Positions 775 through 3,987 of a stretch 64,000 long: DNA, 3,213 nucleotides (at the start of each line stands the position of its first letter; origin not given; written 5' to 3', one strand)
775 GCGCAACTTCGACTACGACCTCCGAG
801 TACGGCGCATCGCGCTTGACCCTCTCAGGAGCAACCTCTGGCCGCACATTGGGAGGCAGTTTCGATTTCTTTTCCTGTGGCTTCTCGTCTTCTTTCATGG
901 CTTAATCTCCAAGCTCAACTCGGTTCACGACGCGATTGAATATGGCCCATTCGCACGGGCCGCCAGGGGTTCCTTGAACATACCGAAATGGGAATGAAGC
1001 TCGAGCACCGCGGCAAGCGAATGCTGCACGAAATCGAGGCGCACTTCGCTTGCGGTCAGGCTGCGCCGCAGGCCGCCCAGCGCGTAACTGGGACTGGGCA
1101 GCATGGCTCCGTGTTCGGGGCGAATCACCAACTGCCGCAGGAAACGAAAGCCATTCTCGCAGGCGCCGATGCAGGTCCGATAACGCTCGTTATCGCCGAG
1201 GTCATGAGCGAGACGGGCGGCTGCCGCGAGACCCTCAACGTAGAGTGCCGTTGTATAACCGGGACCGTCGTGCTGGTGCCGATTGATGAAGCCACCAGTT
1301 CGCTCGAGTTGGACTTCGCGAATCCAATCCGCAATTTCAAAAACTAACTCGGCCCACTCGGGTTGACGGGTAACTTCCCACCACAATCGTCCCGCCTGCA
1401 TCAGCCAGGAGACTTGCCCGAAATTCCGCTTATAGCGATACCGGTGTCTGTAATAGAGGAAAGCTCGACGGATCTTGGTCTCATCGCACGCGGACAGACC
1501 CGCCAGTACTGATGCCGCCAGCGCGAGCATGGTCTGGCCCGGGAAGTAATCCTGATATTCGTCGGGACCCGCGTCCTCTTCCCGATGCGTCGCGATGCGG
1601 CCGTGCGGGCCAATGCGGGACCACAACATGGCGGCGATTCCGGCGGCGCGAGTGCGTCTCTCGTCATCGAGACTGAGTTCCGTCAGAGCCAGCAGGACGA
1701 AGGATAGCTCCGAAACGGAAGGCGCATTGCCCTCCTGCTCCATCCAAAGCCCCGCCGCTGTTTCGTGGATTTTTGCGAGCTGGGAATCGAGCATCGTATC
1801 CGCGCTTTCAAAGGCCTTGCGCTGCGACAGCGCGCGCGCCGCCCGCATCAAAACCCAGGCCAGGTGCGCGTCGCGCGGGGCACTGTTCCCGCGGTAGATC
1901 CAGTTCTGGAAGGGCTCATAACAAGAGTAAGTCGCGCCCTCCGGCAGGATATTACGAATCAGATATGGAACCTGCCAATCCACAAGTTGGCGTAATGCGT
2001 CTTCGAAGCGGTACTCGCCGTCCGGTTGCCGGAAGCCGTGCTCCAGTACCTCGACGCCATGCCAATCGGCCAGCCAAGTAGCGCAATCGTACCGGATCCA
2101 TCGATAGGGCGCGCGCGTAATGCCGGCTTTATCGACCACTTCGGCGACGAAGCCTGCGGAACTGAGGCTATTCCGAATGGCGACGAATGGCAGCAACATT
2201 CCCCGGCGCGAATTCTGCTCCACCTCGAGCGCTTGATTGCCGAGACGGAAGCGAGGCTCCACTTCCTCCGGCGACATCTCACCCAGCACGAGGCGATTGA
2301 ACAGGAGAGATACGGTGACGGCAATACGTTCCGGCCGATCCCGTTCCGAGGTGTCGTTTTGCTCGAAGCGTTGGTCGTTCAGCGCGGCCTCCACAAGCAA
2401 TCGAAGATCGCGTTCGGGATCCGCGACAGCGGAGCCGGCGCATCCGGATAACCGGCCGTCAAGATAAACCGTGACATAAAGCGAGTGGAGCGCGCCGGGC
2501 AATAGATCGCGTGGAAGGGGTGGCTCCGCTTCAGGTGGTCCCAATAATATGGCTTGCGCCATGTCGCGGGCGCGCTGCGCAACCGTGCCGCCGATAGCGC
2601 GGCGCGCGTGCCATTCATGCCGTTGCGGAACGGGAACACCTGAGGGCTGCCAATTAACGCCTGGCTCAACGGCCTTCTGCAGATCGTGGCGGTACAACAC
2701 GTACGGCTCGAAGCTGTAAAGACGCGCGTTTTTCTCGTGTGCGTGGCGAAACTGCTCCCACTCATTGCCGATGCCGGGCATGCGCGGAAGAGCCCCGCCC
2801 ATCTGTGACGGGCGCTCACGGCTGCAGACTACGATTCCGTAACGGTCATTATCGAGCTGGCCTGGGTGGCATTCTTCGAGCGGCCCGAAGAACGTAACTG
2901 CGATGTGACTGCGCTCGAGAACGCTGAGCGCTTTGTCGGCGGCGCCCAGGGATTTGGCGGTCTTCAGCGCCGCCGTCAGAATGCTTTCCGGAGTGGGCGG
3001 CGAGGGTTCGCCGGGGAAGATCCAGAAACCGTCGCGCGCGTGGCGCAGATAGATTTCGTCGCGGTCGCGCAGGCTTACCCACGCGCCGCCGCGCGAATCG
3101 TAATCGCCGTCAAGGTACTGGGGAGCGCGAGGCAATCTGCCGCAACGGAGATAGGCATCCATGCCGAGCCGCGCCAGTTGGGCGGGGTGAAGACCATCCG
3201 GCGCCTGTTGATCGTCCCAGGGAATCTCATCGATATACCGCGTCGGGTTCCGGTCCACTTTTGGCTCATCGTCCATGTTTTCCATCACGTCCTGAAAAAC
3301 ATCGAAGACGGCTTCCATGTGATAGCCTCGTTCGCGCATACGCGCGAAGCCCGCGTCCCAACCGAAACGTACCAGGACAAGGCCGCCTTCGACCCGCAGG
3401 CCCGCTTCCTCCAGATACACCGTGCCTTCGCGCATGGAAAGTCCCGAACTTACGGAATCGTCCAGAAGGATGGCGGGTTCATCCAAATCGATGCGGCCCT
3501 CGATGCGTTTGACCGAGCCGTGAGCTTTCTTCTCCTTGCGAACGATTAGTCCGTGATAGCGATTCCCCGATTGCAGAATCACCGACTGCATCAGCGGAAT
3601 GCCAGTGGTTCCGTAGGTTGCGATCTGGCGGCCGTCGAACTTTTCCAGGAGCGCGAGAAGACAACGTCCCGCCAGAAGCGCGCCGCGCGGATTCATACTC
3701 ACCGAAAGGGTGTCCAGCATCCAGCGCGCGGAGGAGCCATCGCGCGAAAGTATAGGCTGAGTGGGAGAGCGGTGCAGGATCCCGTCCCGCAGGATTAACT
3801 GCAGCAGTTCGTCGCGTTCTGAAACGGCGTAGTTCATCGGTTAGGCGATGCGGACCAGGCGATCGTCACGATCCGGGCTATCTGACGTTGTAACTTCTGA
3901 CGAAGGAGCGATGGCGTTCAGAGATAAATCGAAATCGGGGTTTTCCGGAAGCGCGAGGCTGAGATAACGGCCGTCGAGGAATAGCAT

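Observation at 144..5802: Candidate undescribed modification system: non-canonical B12-type radical SAM + PRTase-AMMECR1-toroid fusion + PEI(K/R) repeat protein in one tight operon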

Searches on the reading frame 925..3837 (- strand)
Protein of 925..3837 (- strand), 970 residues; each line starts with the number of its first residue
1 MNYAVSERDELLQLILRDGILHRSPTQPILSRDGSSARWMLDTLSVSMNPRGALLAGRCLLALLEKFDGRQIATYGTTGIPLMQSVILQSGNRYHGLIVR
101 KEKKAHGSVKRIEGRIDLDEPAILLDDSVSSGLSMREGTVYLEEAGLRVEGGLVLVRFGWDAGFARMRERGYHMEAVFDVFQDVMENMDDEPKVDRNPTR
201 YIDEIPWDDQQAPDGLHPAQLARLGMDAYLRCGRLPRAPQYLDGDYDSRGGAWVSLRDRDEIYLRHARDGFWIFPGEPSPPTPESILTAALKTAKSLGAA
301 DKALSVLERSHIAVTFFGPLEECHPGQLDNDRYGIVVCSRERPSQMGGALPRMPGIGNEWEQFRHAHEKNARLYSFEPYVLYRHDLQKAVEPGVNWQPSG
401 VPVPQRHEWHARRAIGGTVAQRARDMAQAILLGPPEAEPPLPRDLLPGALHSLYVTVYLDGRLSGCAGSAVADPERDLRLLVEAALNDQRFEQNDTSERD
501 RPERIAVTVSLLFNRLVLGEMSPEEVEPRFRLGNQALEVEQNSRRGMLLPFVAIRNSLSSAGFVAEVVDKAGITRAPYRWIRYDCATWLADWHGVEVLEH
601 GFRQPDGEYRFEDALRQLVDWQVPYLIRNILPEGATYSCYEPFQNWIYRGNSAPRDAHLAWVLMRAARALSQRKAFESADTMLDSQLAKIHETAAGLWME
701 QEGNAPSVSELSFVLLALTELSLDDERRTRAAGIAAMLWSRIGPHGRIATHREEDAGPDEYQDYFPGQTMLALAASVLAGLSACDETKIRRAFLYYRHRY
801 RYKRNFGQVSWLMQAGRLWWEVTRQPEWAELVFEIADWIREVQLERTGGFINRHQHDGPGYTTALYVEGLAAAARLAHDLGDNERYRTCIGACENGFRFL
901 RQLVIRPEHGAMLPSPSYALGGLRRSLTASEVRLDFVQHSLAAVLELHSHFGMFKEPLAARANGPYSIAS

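Call 5: search_protein_families(library=pfam, proteins=[window:925-3837:-], max_evalue=0.1)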
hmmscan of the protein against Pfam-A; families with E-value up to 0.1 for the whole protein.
window:925-3837:- (970 aa): 1 family
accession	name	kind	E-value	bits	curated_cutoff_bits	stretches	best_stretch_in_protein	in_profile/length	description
PF01871.22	AMMECR1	-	3.3e-13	49.9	25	1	451-576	31-151/168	AMMECR1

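Call 6: search_protein_families(library=ncbifam, proteins=[window:925-3837:-], max_evalue=0.1)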
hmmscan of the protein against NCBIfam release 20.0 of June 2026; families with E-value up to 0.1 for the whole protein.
window:925-3837:- (970 aa): 7 families
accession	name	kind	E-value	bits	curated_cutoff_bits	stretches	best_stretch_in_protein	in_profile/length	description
TIGR04335.1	AmmeMemoSam_A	hypoth_equivalog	1.3e-13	50.7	99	1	452-579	36-162/175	AmmeMemoRadiSam system protein A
TIGR00336.1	pyrE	equivalog_domain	1.8e-13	50.6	106.8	1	35-160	20-149/173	orotate phosphoribosyltransferase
NF002000.0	PRK00801.1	equivalog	8.4e-12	44.6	273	1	451-581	44-171/201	hypothetical protein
TIGR00296.1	TIGR00296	hypoth_equivalog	7.8e-11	42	91.05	1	453-575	46-170/200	TIGR00296 family protein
NF004034.0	PRK05500.1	equivalog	2.7e-09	36.1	656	1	99-190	373-462/478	bifunctional orotidine-5'-phosphate decarboxylase/orotate phosphoribosyltransferase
NF010382.0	PRK13809.1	equivalog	9e-06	25.2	208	1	97-186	94-183/210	orotate phosphoribosyltransferase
NF001729.0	PRK00455.1-3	equivalog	6.7e-05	22.3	245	1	72-196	81-203/231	orotate phosphoribosyltransferase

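Call 7: find_homologous_proteins(query=window:925-3837:-)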
Query window:925-3837:- (970 aa): 836 proteins with E <= 0.001 among 8000 candidates; the best 120 are listed.
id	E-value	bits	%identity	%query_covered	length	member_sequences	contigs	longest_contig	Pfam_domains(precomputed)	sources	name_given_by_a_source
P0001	0.0e+0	2064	91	100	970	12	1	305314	PF01871.23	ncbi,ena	-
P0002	0.0e+0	1967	87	100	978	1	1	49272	PF01871.23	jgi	jgi:orotate phosphoribosyltransferase/AMMECR1 domain-containing protein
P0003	0.0e+0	1923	85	100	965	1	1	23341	PF01871.23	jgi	jgi:orotate phosphoribosyltransferase/AMMECR1 domain-containing protein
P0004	0.0e+0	1921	85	100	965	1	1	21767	PF01871.23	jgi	jgi:orotate phosphoribosyltransferase/AMMECR1 domain-containing protein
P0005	0.0e+0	1907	85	100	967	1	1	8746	PF01871.23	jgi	jgi:orotate phosphoribosyltransferase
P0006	0.0e+0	1906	84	100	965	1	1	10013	PF01871.23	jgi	jgi:orotate phosphoribosyltransferase/AMMECR1 domain-containing protein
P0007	0.0e+0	1802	83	96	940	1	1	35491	PF01871.23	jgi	jgi:orotate phosphoribosyltransferase/AMMECR1 domain-containing protein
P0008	0.0e+0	1507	69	96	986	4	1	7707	PF01871.23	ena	-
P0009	0.0e+0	1437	67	98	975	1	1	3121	PF01871.23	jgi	jgi:orotate phosphoribosyltransferase/AMMECR1 domain-containing protein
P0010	0.0e+0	1411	65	98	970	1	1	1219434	PF01871.23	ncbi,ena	-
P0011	0.0e+0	1389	65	98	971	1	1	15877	PF01871.23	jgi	jgi:orotate phosphoribosyltransferase/AMMECR1 domain-containing protein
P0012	0.0e+0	1380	64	98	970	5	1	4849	PF01871.23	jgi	jgi:orotate phosphoribosyltransferase/AMMECR1 domain-containing protein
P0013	0.0e+0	1374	63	98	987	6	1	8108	PF01871.23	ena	-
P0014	0.0e+0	1368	62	98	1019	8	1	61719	PF01871.23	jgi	jgi:orotate phosphoribosyltransferase/AMMECR1 domain-containing protein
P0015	0.0e+0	1327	64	94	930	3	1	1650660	PF01871.23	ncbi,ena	-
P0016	0.0e+0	1202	57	96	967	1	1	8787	PF01871.23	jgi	jgi:orotate phosphoribosyltransferase/AMMECR1 domain-containing protein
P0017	0.0e+0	1186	56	97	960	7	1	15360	PF01871.23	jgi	jgi:uncharacterized protein (TIGR00296 family)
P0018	0.0e+0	1179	56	97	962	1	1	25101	PF01871.23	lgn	-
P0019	0.0e+0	1175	56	99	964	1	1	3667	PF01871.23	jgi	jgi:orotate phosphoribosyltransferase/AMMECR1 domain-containing protein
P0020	0.0e+0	1172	56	97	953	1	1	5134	PF01871.23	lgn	-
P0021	0.0e+0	1168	56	98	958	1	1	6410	PF01871.23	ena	-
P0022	0.0e+0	1165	55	99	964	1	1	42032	PF01871.23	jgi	jgi:orotate phosphoribosyltransferase/AMMECR1 domain-containing protein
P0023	0.0e+0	1160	54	99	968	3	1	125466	PF01871.23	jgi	jgi:orotate phosphoribosyltransferase/AMMECR1 domain-containing protein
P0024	0.0e+0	1158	55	99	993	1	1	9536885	PF01871.23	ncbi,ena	-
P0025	0.0e+0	1158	55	97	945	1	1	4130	PF01871.23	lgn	-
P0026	0.0e+0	1155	55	97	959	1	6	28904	PF01871.23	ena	-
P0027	0.0e+0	1153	56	97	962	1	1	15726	PF01871.23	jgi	jgi:orotate phosphoribosyltransferase/AMMECR1 domain-containing protein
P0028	0.0e+0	1153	55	98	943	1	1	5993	PF01871.23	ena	-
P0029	0.0e+0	1150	55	99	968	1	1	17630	PF01871.23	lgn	-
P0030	0.0e+0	1149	56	97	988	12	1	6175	PF01871.23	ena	-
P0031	0.0e+0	1149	56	97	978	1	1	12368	PF01871.23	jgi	jgi:AMMECR1 domain-containing protein/orotate phosphoribosyltransferase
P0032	0.0e+0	1148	55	97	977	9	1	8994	PF01871.23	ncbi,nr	ncbi:MAG TPA: AMMECR1 domain-containing protein [Blastocatellia bacterium]|nr:AMMECR1 domain-contain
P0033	0.0e+0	1147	54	98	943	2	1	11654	PF01871.23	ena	-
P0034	0.0e+0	1147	55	99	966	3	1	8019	PF01871.23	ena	-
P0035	0.0e+0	1146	54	97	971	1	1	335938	PF01871.23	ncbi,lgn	-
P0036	0.0e+0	1145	54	99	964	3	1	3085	PF01871.23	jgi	-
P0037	0.0e+0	1145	54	98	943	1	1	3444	PF01871.23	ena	-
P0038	0.0e+0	1144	55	99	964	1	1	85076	PF01871.23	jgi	jgi:AMMECR1 domain-containing protein/orotate phosphoribosyltransferase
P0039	0.0e+0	1144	54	98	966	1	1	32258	PF01871.23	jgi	jgi:orotate phosphoribosyltransferase/AMMECR1 domain-containing protein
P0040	0.0e+0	1143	54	99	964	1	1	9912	PF01871.23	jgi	jgi:uncharacterized protein (TIGR00296 family)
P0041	0.0e+0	1143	54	97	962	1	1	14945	PF01871.23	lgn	-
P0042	0.0e+0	1142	53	97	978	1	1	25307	PF01871.23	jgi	jgi:AMMECR1 domain-containing protein/orotate phosphoribosyltransferase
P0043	0.0e+0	1142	55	98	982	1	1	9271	PF01871.23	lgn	-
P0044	0.0e+0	1141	54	97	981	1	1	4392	PF01871.23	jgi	jgi:AMMECR1 domain-containing protein/orotate phosphoribosyltransferase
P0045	0.0e+0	1137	55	96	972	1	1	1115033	PF01871.23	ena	-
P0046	0.0e+0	1131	54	98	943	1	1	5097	PF01871.23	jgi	-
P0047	0.0e+0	1131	55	96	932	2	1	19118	PF01871.23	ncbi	-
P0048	0.0e+0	1131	55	97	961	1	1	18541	PF01871.23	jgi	jgi:AMMECR1 domain-containing protein/orotate phosphoribosyltransferase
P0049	0.0e+0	1129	55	97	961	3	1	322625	PF01871.23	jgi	jgi:orotate phosphoribosyltransferase/AMMECR1 domain-containing protein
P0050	0.0e+0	1128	54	97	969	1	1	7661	PF01871.23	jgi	jgi:orotate phosphoribosyltransferase/AMMECR1 domain-containing protein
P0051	0.0e+0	1128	54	99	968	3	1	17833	PF01871.23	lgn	-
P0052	0.0e+0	1128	55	96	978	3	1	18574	PF01871.23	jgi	jgi:orotate phosphoribosyltransferase/AMMECR1 domain-containing protein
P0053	0.0e+0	1127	54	99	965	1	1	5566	PF01871.23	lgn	-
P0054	0.0e+0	1127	54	97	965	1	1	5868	PF01871.23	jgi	jgi:orotate phosphoribosyltransferase/AMMECR1 domain-containing protein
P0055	0.0e+0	1126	55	97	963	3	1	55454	PF01871.23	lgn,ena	-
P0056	0.0e+0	1126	55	95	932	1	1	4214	PF01871.23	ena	-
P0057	0.0e+0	1124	55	97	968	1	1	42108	PF01871.23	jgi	jgi:orotate phosphoribosyltransferase/AMMECR1 domain-containing protein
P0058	0.0e+0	1124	55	97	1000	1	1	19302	PF01871.23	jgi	jgi:orotate phosphoribosyltransferase/AMMECR1 domain-containing protein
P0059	0.0e+0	1123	55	97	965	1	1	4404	PF01871.23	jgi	jgi:AMMECR1 domain-containing protein/orotate phosphoribosyltransferase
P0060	0.0e+0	1121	54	97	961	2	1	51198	PF01871.23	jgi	jgi:AMMECR1 domain-containing protein/orotate phosphoribosyltransferase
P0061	0.0e+0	1121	54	97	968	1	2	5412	PF01871.23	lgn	-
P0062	0.0e+0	1120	54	99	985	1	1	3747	PF01871.23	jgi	jgi:orotate phosphoribosyltransferase/AMMECR1 domain-containing protein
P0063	0.0e+0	1119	54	97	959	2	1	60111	PF01871.23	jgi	-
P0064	0.0e+0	1118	54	98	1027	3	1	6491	PF01871.23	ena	-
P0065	0.0e+0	1118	55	96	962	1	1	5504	PF01871.23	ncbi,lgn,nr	ncbi:MAG TPA: AMMECR1 domain-containing protein [Pyrinomonadaceae bacterium]|nr:AMMECR1 domain-conta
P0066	0.0e+0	1116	55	97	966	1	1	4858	PF01871.23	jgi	jgi:AMMECR1 domain-containing protein/orotate phosphoribosyltransferase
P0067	0.0e+0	1115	54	97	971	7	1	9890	PF01871.23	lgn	-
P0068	0.0e+0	1114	54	98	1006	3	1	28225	PF01871.23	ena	-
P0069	0.0e+0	1114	55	97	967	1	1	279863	PF01871.23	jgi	jgi:orotate phosphoribosyltransferase/AMMECR1 domain-containing protein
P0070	0.0e+0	1114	55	97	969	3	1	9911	PF01871.23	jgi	jgi:AMMECR1 domain-containing protein/orotate phosphoribosyltransferase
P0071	0.0e+0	1113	54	96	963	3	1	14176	PF01871.23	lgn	-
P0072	0.0e+0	1113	54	99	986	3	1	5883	PF01871.23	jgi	jgi:uncharacterized protein (TIGR00296 family)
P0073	0.0e+0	1112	55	97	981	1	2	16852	PF01871.23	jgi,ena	jgi:orotate phosphoribosyltransferase/AMMECR1 domain-containing protein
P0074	0.0e+0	1111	55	97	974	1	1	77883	PF01871.23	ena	-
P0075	0.0e+0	1111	53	98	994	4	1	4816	PF01871.23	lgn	-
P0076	0.0e+0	1110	54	97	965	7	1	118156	PF01871.23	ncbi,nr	ncbi:MAG: hypothetical protein QOH63_3601 [Acidobacteriota bacterium]|nr:hypothetical protein [Acido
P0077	0.0e+0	1110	55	97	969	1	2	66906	PF01871.23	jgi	jgi:orotate phosphoribosyltransferase/AMMECR1 domain-containing protein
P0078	0.0e+0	1109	53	97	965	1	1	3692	PF01871.23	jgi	-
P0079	0.0e+0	1109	55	97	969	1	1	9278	PF01871.23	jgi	jgi:orotate phosphoribosyltransferase/AMMECR1 domain-containing protein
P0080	0.0e+0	1109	54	97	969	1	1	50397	PF01871.23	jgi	jgi:AMMECR1 domain-containing protein/orotate phosphoribosyltransferase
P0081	0.0e+0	1108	54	97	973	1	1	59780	PF01871.23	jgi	jgi:orotate phosphoribosyltransferase/AMMECR1 domain-containing protein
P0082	0.0e+0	1108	54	96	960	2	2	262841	PF01871.23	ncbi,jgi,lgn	jgi:orotate phosphoribosyltransferase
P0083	0.0e+0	1107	53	98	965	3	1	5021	PF01871.23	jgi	-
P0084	0.0e+0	1107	55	96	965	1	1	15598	PF01871.23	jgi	jgi:orotate phosphoribosyltransferase/AMMECR1 domain-containing protein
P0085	0.0e+0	1105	54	97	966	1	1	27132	PF01871.23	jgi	jgi:AMMECR1 domain-containing protein/orotate phosphoribosyltransferase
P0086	0.0e+0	1104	53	97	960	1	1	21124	PF01871.23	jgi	jgi:AMMECR1 domain-containing protein/orotate phosphoribosyltransferase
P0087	0.0e+0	1103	54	97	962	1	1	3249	PF01871.23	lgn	-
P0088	0.0e+0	1102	53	97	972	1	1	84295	PF01871.23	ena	-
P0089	0.0e+0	1101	55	97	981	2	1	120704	PF01871.23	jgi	jgi:orotate phosphoribosyltransferase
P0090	0.0e+0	1101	54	96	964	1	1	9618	PF01871.23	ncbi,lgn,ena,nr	ncbi:MAG TPA: AMMECR1 domain-containing protein [Pyrinomonadaceae bacterium]|nr:AMMECR1 domain-conta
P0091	0.0e+0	1101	55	97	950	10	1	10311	PF01871.23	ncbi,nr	ncbi:MAG TPA: AMMECR1 domain-containing protein [Blastocatellia bacterium]|nr:AMMECR1 domain-contain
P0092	0.0e+0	1101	52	97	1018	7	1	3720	PF01871.23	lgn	-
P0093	0.0e+0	1100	54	97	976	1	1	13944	PF01871.23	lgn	-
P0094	0.0e+0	1099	53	98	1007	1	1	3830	PF01871.23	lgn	-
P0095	0.0e+0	1099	53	97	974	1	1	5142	PF01871.23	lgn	-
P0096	0.0e+0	1098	54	97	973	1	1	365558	PF01871.23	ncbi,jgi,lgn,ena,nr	ncbi:MAG TPA: AMMECR1 domain-containing protein [Pyrinomonadaceae bacterium]|nr:AMMECR1 domain-conta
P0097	0.0e+0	1098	53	96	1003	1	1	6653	PF01871.23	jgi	jgi:AMMECR1 domain-containing protein/orotate phosphoribosyltransferase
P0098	0.0e+0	1098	53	98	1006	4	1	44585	PF01871.23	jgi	jgi:AMMECR1 domain-containing protein/orotate phosphoribosyltransferase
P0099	0.0e+0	1096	55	95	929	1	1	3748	PF01871.23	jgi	jgi:orotate phosphoribosyltransferase/AMMECR1 domain-containing protein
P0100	0.0e+0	1095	54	97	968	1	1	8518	PF01871.23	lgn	-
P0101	0.0e+0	1095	54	94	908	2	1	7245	PF01871.23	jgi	jgi:uncharacterized protein (TIGR00296 family)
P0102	0.0e+0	1095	54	94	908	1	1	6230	PF01871.23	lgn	-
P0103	0.0e+0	1094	55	92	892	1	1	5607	PF01871.23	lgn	-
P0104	0.0e+0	1092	53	97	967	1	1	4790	PF01871.23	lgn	-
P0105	0.0e+0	1091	54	97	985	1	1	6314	PF01871.23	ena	-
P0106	0.0e+0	1091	54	94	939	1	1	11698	PF01871.23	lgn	-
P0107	0.0e+0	1089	54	97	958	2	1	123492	PF01871.23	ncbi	ncbi:MAG TPA: AMMECR1 domain-containing protein [Pyrinomonadaceae bacterium]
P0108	0.0e+0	1089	54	97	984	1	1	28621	PF01871.23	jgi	jgi:orotate phosphoribosyltransferase/AMMECR1 domain-containing protein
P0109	0.0e+0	1088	51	97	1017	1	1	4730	PF01871.23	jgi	jgi:orotate phosphoribosyltransferase/AMMECR1 domain-containing protein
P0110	0.0e+0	1086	54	97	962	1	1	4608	PF01871.23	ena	-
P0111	0.0e+0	1085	52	98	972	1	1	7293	PF01871.23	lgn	-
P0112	0.0e+0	1085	53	97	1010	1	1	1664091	PF01871.23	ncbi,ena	-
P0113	0.0e+0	1085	53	97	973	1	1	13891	PF01871.23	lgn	-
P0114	0.0e+0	1085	53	98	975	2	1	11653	PF01871.23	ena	-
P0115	0.0e+0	1084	53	97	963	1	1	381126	PF01871.23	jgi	jgi:orotate phosphoribosyltransferase/AMMECR1 domain-containing protein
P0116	0.0e+0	1082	53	97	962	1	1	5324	PF01871.23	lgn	-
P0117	0.0e+0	1082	53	97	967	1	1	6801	PF01871.23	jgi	jgi:orotate phosphoribosyltransferase/AMMECR1 domain-containing protein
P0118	0.0e+0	1082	53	97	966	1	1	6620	PF01871.23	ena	-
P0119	0.0e+0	1080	53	96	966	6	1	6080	PF01871.23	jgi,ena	jgi:orotate phosphoribosyltransferase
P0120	0.0e+0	1079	54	97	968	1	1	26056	PF01871.23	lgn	-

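Call 9: find_encoding_contigs(protein=P0001, flank=8000, max_places=2)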
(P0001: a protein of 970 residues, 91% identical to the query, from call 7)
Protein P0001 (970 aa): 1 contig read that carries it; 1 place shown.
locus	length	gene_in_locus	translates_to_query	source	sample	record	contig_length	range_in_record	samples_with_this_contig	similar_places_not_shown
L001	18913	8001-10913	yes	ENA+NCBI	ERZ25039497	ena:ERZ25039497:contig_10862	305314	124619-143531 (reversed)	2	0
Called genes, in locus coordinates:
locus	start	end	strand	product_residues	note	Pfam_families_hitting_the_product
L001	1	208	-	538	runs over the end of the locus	PF00078:RVT_1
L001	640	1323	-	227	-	PF01625:PMSR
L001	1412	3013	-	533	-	PF01011:PQQ, PF13360:PQQ_2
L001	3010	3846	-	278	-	PF00034:Cytochrom_C (faint), PF13442:Cytochrome_CBB3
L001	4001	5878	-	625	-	PF13625:Helicase_C_3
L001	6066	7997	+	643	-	PF02310:B12-binding (faint), PF04055:Radical_SAM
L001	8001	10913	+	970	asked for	PF01871:AMMECR1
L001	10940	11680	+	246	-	-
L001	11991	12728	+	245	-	PF12543:DUF3738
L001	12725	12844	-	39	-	-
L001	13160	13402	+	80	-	PF21748:UPF0150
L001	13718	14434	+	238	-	PF09347:DUF1989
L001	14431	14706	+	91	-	PF09347:DUF1989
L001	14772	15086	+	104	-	PF09347:DUF1989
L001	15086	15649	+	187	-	PF00289:Biotin_carb_N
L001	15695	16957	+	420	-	PF02786:CPSase_L_D2, PF02785:Biotin_carb_C (faint), PF02626:CT_A_B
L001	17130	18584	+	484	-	-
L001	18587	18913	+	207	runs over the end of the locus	PF01425:Amidase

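Call 10: find_encoding_contigs(protein=P0010, flank=8000, max_places=2)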
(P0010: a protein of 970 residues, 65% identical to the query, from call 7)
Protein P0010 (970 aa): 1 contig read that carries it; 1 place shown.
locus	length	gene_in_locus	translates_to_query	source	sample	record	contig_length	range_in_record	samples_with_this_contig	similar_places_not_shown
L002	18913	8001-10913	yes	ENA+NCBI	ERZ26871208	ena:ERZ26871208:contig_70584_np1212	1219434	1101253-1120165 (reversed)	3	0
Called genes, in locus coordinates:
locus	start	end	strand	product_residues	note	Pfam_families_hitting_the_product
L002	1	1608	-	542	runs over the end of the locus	PF07732:Cu-oxidase_3, PF07731:Cu-oxidase_2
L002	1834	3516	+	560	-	PF17900:Peptidase_M1_N, PF01433:Peptidase_M1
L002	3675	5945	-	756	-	PF00930:DPPIV_N, PF26549:Tricorn_N (weak), PF07676:PD40 (faint), PF20434:BD-FAE (faint), PF00326:Peptidase_S9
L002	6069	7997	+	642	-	PF04055:Radical_SAM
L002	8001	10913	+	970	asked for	PF01871:AMMECR1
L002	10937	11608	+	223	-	-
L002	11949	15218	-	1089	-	PF13620:CarboxypepD_reg, PF13715:CarbopepD_reg_2 (weak), PF25183:OMP_b-brl_4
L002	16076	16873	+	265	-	PF00034:Cytochrom_C, PF13442:Cytochrome_CBB3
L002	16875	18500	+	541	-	PF01011:PQQ, PF13570:Beta-prop_ACSF4 (faint), PF13360:PQQ_2, PF01011:PQQ, PF13360:PQQ_2 (weak)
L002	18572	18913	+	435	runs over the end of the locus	-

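Call 11: find_encoding_contigs(protein=P0024, flank=8000, max_places=2)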
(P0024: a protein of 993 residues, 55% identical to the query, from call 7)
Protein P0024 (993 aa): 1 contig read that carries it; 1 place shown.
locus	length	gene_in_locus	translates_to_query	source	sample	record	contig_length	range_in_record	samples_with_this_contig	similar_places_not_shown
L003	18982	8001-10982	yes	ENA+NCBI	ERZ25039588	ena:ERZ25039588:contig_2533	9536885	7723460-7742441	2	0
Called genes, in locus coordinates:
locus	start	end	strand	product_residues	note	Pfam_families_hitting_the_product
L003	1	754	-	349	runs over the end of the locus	PF21016:RlmN_N, PF04055:Radical_SAM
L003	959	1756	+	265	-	PF13641:Glyco_tranf_2_3, PF00535:Glycos_transf_2, PF10111:Glyco_tranf_2_2 (faint)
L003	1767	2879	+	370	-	PF01041:DegT_DnrJ_EryC1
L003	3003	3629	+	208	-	-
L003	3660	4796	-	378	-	PF13692:Glyco_trans_1_4, PF00534:Glycos_transf_1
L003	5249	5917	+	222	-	-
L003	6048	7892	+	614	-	PF02310:B12-binding (weak), PF04055:Radical_SAM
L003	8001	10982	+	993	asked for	PF01871:AMMECR1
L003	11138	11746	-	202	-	PF05685:Uma2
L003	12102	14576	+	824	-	PF12704:MacB_PCD, PF02687:FtsX, PF12704:MacB_PCD, PF02687:FtsX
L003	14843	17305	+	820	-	PF06452:CBM9_1, PF19313:DUF5916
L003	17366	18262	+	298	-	PF26549:Tricorn_N, PF26550:Tricorn_2nd (faint), PF07676:PD40 (weak)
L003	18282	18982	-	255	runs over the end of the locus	PF13489:Methyltransf_23, PF01209:Ubie_methyltran, PF13847:Methyltransf_31, PF08241:Methyltransf_11, PF08242:Methyltransf_12, PF13649:Methyltransf_25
